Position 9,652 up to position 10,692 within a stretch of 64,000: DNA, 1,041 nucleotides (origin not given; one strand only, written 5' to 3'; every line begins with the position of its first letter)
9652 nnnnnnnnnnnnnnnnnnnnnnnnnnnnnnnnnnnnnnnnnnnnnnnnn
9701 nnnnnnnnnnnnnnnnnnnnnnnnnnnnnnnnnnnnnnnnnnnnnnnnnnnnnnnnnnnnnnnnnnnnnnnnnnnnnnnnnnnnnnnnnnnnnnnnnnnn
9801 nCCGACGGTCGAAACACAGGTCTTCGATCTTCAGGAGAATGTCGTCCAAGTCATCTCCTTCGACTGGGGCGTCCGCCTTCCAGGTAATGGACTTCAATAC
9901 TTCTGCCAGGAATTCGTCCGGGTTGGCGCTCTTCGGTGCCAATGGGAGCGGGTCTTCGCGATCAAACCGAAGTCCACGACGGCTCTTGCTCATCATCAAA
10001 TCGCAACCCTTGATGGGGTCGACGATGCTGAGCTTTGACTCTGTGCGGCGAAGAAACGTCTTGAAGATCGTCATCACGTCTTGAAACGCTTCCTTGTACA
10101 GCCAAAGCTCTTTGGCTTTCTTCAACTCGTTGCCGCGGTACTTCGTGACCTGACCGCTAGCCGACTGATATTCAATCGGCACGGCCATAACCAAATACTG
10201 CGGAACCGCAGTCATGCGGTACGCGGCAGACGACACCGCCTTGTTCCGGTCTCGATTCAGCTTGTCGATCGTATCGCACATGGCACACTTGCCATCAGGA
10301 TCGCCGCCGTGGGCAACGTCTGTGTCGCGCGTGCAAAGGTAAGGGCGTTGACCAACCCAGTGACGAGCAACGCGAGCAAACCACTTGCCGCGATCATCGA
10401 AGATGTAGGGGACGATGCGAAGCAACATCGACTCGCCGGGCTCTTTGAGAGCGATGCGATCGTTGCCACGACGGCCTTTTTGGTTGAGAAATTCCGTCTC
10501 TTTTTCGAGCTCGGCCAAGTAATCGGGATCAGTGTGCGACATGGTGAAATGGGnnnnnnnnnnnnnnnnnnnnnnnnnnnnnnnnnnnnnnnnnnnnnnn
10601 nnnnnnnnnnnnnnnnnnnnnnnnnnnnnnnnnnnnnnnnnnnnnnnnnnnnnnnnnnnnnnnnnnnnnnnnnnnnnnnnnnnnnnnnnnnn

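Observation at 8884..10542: SR-protein-like RD/RS/RGG-rich 300-aa tail on a Zn-ribbon protein in the replication module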

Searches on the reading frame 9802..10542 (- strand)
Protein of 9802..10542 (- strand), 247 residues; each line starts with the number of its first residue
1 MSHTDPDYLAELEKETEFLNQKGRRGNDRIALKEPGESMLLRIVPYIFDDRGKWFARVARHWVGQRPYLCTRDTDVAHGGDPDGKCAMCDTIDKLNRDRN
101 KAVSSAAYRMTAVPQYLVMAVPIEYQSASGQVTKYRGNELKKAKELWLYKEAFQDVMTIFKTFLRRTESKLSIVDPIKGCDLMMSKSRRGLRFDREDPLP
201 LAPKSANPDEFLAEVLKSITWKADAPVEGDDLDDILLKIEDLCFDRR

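Call 7: search_protein_families(library=pfam, proteins=[window:9802-10542:-], max_evalue=10)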
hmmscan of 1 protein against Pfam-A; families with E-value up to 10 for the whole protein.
seq(247 aa): 0 families

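Call 8: search_protein_families(library=phrogs, proteins=[window:9802-10542:-], max_evalue=10)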
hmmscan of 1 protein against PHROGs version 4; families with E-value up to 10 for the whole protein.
seq(247 aa): 0 families

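Call 9: search_solved_structures(query=window:9802-10542:-, max_evalue=10, show_alignments=3)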
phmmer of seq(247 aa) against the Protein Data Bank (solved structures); distinct sequences matched with E-value up to 10: 0.

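Call 10: find_homologous_proteins(query=window:9802-10542:-, max_evalue=0.001)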
Query seq(247 aa): 434 candidates shared short words with the query, none scored E <= 0.001.

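Call 13: search_dna_similar(query=window:9802-10542:-, collection=phages, mode=protein, max_evalue=1)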
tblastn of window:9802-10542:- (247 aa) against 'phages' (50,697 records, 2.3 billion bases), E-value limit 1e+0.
Records with a match: 1; places in all: 1; records where one place covers at least 80% of the query: 0.
Best place of each record, by identity: <60% 1.
By first word of the organism name: Ruminococcus 1.
By host as written in the record: Ruminococcus sp. 1.
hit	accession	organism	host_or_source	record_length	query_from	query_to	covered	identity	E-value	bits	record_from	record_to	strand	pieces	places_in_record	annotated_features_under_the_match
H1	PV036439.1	Ruminococcus phage NatCom_28274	Ruminococcus sp.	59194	130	172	17%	46.5%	6e-1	37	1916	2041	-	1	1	hypothetical protein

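Call 23: search_protein_representatives(protein=window:9802-10542:-)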
Query: 247 residues. Proteins with E-value up to 0.001 (for the whole library): 177; up to 1e-10: 146; up to 1e-30: 22. The best 150 are listed.
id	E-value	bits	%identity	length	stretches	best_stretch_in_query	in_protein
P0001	5.4e-142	488.2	84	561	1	1-247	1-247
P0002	7.5e-81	287.9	54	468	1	3-247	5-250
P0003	8.7e-79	281.1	54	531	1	3-246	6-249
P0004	4.1e-70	252.7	49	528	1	3-246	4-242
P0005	3.6e-67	243.1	48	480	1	4-244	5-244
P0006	1.2e-63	231.6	47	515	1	5-246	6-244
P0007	4.3e-41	157.7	35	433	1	1-247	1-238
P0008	8.1e-40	153.5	39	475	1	2-217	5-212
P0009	8.0e-38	147.0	39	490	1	3-223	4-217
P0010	3.8e-37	144.8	36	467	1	4-246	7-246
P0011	4.3e-37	144.6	34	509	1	4-243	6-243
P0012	5.5e-36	141.0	38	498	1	44-243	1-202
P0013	4.5e-33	131.4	36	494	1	5-241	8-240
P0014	1.2e-32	130.0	32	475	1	1-246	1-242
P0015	1.4e-32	129.9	34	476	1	7-242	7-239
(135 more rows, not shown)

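Call 29: predict_structure(protein=window:9802-10542:-)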
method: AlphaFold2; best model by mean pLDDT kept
length: 247 residues; sequences in the alignment: 1
mean_pLDDT: 35.2   pTM: 0.21
mean pLDDT of the five models: 35.2, 31.1, 30.8, 30.5, 29.2
residues with pLDDT >= 90: 0; 70-90: 0; 50-70: 4; < 50: 243
segments of 3 or more residues with pLDDT < 50: 1-6, 15-247
pLDDT, mean of each block of 10 residues (from residue 1): 44 42 34 31 34 33 31 30 36 36 28 30 36 39 35 40 32 28 31 37 41 42 36 40 35
secondary structure, 60 per line:
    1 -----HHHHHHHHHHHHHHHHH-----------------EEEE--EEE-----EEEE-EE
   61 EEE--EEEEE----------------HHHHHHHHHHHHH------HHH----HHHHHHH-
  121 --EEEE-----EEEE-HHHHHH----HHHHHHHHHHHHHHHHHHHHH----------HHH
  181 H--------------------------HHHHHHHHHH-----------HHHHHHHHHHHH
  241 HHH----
elements in order: H6-22 E40-43 E46-48 E54-57 E59-63 E66-70 H87-99 H113-119 E123-126 E132-135 H137-142 H147-167 H178-181 H208-217 H229-243

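Call 33: search_solved_structures(query=A1, max_evalue=10, show_alignments=3)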
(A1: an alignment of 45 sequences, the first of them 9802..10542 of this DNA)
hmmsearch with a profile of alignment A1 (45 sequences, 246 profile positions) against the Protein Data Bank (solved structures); distinct sequences matched with E-value up to 10: 5.
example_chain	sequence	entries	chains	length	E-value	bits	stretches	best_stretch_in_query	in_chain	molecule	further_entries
2atq_B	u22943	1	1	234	9.3e-05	25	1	21-186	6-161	gp32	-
2a1k_A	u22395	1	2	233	0.0001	24.9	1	21-186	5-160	gp32 single stranded DNA binding protein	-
6pwb_AL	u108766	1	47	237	0.21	14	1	124-187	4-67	Flagellar coiling protein A (FcpA)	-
3j9m_AR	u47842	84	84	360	1.4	11.3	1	185-243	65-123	mS22 | 28S ribosomal protein S22, mitochondrial | Small ribosomal subunit protein mS22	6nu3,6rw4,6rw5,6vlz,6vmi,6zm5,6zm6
9ojm_R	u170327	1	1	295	1.5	11.2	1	186-243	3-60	Small ribosomal subunit protein mS22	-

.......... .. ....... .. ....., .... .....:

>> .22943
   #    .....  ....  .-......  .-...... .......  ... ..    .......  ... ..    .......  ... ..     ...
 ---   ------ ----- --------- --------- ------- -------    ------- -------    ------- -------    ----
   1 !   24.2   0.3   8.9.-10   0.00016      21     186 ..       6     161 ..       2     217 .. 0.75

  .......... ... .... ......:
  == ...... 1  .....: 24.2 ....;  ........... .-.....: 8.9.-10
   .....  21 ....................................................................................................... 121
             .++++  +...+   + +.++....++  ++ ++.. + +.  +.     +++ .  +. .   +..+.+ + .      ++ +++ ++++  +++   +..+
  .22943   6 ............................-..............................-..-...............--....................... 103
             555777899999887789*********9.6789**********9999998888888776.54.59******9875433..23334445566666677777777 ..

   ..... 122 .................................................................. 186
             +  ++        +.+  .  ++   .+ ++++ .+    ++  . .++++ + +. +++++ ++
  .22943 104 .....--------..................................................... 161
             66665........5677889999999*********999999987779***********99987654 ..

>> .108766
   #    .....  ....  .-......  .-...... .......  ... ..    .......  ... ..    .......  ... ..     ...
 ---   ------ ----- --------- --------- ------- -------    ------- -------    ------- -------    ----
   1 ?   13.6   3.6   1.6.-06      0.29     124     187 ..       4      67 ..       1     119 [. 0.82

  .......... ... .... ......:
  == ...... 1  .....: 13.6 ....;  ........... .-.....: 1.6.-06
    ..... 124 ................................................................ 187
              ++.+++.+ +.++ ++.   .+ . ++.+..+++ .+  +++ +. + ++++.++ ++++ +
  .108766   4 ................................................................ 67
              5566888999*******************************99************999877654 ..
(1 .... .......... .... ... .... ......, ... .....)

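Call 34: search_protein_families(library=pfam, alignment_id=A1, max_evalue=1)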
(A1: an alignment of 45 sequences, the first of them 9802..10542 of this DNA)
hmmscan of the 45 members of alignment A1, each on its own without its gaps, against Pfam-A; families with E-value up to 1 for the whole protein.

A. member 1, window:9802-10542:- (247 aa): 0 families

B. families by the number of members that match (of 45 scanned): 15 families
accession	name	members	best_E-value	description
PF08804.16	gp32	12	8.4e-06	gp32 DNA binding protein like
PF22109.2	Zn_ribbon_tTFIIB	2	0.052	Transcription factor IIB, zinc ribbon, Trypanosome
PF21775.3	PutA_1st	2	0.084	PutA, RHH domain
PF06957.17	COPI_C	1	0.00098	Coatomer (COPI) alpha subunit C-terminus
PF20311.3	DUF6607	1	0.0081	Family of unknown function (DUF6607)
PF12274.14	DUF3615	1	0.02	Protein of unknown function (DUF3615)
PF16146.10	DUF4854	1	0.084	Domain of unknown function (DUF4854)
PF19970.4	VMAP-M9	1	0.085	vWA-MoxR associated protein middle region (VMAP-M) 9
PF00617.24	RasGEF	1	0.13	RasGEF domain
PF11715.16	Beta-prop_Nup120_160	1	0.16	Nucleoporin Nup120/160, beta-propeller domain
PF24619.1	Ig_SibA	1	0.17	SibA-like, immunoglobulin-like domain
PF08831.15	MHCassoc_trimer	1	0.21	Class II MHC-associated invariant chain trimerisation domain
PF14860.11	DrrA_P4M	1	0.23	DrrA phosphatidylinositol 4-phosphate binding domain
PF24857.1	THR4_C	1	0.23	Threonine synthase, C-terminal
PF14377.11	UBM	1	0.23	Ubiquitin binding region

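Call 36: find_related_loci(query=window:9802-10542:-, collection=viral_contigs, flank=8000)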
Query window:9802-10542:- (247 aa) in viral_contigs; peptide patterns used: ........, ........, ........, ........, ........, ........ (x = any residue, [..] = any of these).
9 stretches matched a pattern, but none encodes a relative of the query by tblastn (E <= 1e-3).

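Call 37: predict_structure(alignment_id=A1)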
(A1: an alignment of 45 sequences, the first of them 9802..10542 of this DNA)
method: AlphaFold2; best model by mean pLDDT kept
length: 247 residues; sequences in the alignment: 45
mean_pLDDT: 93.7   pTM: 0.84
mean pLDDT of the five models: 93.7, 93.2, 92.2, 91.3, 89.6
residues with pLDDT >= 90: 216; 70-90: 20; 50-70: 10; < 50: 1
segments of 3 or more residues with pLDDT < 50: none
pLDDT, mean of each block of 10 residues (from residue 1): 74 80 72 97 96 97 97 97 97 98 97 98 98 95 97 98 94 96 97 97 94 97 95 98 85
secondary structure, 60 per line:
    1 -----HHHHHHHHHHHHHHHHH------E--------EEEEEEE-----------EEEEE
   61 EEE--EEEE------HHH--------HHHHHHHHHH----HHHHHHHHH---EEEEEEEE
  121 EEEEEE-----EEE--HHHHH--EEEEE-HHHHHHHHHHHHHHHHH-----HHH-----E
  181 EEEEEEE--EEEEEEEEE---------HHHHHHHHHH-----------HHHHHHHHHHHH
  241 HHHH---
elements in order: H6-22 E38-44 E56-63 E66-69 H87-96 H101-109 E113-126 E132-134 H137-141 E144-148 H150-166 E180-187 E190-198 H208-217 H229-244

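Call 39: fold_search(model_id=the predicted structure, library=pdb)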
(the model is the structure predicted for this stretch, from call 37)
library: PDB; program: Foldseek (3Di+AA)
matches with E <= 10: 585; with E <= 0.001: 5
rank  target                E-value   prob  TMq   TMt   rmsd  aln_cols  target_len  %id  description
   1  2a1k_A                2.3e-08  1.00  0.57  0.64   5.3       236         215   12  RB69 single-stranded DNA binding protein core domain (released 2006-05-09)
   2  2a1k_B                5.2e-08  1.00  0.49  0.56   7.2       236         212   14  RB69 single-stranded DNA binding protein core domain (released 2006-05-09)
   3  1gpc                  1.9e-07  1.00  0.51  0.57   6.8       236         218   14  CORE GP32, DNA-BINDING PROTEIN (released 1995-10-15)
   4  8gme_A                1.4e-06  1.00  0.51  0.51   5.3       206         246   13  Crystal structure of the gp32-Dda-dT17 complex (released 2023-06-28)
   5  8gme_B                3.5e-05  1.00  0.50  0.52   5.1       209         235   12  Crystal structure of the gp32-Dda-dT17 complex (released 2023-06-28)
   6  8gnn_B                4.4e-02  0.06  0.10  0.09  21.9       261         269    5  Crystal structure of the human RAD9-RAD1-HUS1-RAD17 complex (released 2023-03-08)
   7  8ysx_S                6.0e-02  0.06  0.10  0.11  17.5       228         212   10  canine immunoproteasome 20S subunit in complex with compound 2 (released 2024-07-31)
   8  6ef3_6                6.3e-02  0.05  0.10  0.11  17.9       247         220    8  Yeast 26S proteasome bound to ubiquitinated substrate (4D motor state) (released 2018-10-17)
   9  8yiz_K                7.1e-02  0.04  0.10  0.11  17.2       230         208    9  Cryo-EM structure of human proteasome assembly intermediate preholo-2 (released 2025-01-15)
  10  8w2f_M                7.6e-02  0.06  0.10  0.11  17.1       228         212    8  Plasmodium falciparum 20S proteasome bound to an inhibitor (released 2024-07-31)
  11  8g6e_M                7.6e-02  0.06  0.11  0.12  17.8       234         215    8  Structure of the Plasmodium falciparum 20S proteasome complexed with inhibitor TDI-8304 (released 2023-12-20)
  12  8t08_M                8.0e-02  0.06  0.11  0.13  17.0       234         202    9  Preholo-Proteasome from Pre1-1 Pre4-1 Double Mutant (released 2023-09-06)
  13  4hk1                  8.0e-02  0.04  0.11  0.12  20.2       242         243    9  Crystal Structure of PCNA from Drosophila melanogaster (released 2013-04-10)
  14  8tm6_N                8.5e-02  0.07  0.12  0.13  16.1       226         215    9  Human premature 20S proteasome assembly intermediate (released 2024-10-23)
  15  9bui_t                8.5e-02  0.06  0.11  0.13  17.7       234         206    8  M1A Midnolin-Proteasome (with Ubl) (released 2025-06-11)
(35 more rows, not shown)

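Call 42: find_homologous_proteins(query=A1, max_evalue=0.00001)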
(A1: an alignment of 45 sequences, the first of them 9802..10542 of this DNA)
Query A1 (45 sequences) (247 aa, profile of the alignment): 1 proteins with E <= 0.00001 among 1790 candidates.
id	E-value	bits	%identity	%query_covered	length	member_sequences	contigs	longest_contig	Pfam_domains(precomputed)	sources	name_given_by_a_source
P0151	3.6e-69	251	25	95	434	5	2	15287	-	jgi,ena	jgi:hypothetical protein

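Call 43: find_encoding_contigs(protein=P0001, flank=10000, max_places=4)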
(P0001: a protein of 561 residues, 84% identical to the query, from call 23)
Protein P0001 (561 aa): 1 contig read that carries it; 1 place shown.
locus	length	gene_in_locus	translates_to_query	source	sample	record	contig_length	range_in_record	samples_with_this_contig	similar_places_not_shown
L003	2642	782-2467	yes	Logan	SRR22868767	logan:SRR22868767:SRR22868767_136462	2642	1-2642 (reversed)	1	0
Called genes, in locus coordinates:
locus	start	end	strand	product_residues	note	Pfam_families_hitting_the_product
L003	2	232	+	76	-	?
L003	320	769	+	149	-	-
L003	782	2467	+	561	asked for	-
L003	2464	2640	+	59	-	?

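Call 44: find_encoding_contigs(protein=P0151, flank=10000, max_places=4)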
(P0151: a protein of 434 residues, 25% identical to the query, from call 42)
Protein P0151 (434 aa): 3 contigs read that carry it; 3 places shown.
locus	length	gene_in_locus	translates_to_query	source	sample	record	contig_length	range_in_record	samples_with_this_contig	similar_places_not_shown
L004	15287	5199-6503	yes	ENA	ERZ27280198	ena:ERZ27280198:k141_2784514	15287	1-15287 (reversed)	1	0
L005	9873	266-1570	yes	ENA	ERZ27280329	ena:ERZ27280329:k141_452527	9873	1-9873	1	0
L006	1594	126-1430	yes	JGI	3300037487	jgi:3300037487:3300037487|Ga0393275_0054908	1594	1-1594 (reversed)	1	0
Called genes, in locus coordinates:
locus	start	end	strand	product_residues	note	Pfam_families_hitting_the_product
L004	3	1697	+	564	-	?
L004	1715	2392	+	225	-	-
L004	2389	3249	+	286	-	-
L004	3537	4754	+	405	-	PF01075:Glyco_transf_9 (weak)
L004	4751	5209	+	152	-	-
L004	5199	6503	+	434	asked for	-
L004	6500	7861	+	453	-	PF08423:Rad51 (faint), PF00154:RecA_N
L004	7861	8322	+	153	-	PF18894:PhageMetallopep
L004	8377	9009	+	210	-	-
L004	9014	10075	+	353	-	-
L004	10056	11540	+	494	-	-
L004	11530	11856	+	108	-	-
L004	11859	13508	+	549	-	PF01471:PG_binding_1 (weak), PF00535:Glycos_transf_2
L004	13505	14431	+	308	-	-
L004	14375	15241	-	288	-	-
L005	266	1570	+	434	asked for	-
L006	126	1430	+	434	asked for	-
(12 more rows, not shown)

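Call 56: search_protein_families(library=phrogs, proteins=[L004:4751-5209:+, L004:5199-6503:+], max_evalue=1)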
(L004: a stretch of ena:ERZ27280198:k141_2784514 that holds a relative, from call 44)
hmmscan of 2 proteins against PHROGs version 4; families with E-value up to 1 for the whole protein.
L004:4751-5209:+ (152 aa): 1 family
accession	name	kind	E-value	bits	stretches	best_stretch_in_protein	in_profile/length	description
phrog_4290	-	lysis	0.0042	16.6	1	44-113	377-446/969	lysozyme domain-containing protein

L004:5199-6503:+ (434 aa): 2 families
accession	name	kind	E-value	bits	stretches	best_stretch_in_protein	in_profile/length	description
phrog_27473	-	unknown function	0.054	13.3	1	108-198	175-267/360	-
phrog_8614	-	unknown function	0.15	12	1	194-260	57-120/489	-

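Call 61: find_related_loci(query=A3, collection=genome_contigs, flank=8000)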
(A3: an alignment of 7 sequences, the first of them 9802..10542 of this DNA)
Query A3 (247 aa) in genome_contigs; peptide patterns used: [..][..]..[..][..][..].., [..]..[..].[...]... (x = any residue, [..] = any of these).
53 stretches matched a pattern; 2 encode a relative of the query (tblastn E <= 1e-3); 2 distinct loci.
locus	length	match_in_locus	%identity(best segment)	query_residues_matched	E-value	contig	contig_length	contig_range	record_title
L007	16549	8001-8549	32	2-193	2e-23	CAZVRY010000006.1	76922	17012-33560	MAG TPA_asm: uncultured Verrucomicrobiota bacterium isolate SRP323723_co1_127 genome assembly, contig: NODE_293_length_7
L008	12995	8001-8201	30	1-67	9e-6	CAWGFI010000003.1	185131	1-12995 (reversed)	MAG: uncultured delta proteobacterium isolate MFD05684.bin.2.29 genome assembly, contig: contig_110820, whole genome sho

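Call 62: find_related_loci(query=A3, collection=viral_contigs, flank=8000)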
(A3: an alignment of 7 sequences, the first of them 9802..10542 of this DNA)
Query A3 (247 aa) in viral_contigs; peptide patterns used: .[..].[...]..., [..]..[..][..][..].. (x = any residue, [..] = any of these).
58 stretches matched a pattern; 8 encode a relative of the query (tblastn E <= 1e-3); 8 distinct loci.
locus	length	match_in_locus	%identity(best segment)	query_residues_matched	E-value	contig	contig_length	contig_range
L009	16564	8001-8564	34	5-201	8e-34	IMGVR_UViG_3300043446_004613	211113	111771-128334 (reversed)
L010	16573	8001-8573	32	2-201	2e-30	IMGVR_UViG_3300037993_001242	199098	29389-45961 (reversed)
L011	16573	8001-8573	32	2-201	2e-30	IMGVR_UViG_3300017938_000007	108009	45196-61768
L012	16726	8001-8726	26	7-241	1e-28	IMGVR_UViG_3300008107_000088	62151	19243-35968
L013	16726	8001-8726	26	7-241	1e-28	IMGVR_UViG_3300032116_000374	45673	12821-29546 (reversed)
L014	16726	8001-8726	26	7-241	1e-28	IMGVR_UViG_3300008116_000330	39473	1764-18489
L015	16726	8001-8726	26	7-241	8e-29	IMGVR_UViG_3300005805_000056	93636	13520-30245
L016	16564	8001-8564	29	5-201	4e-26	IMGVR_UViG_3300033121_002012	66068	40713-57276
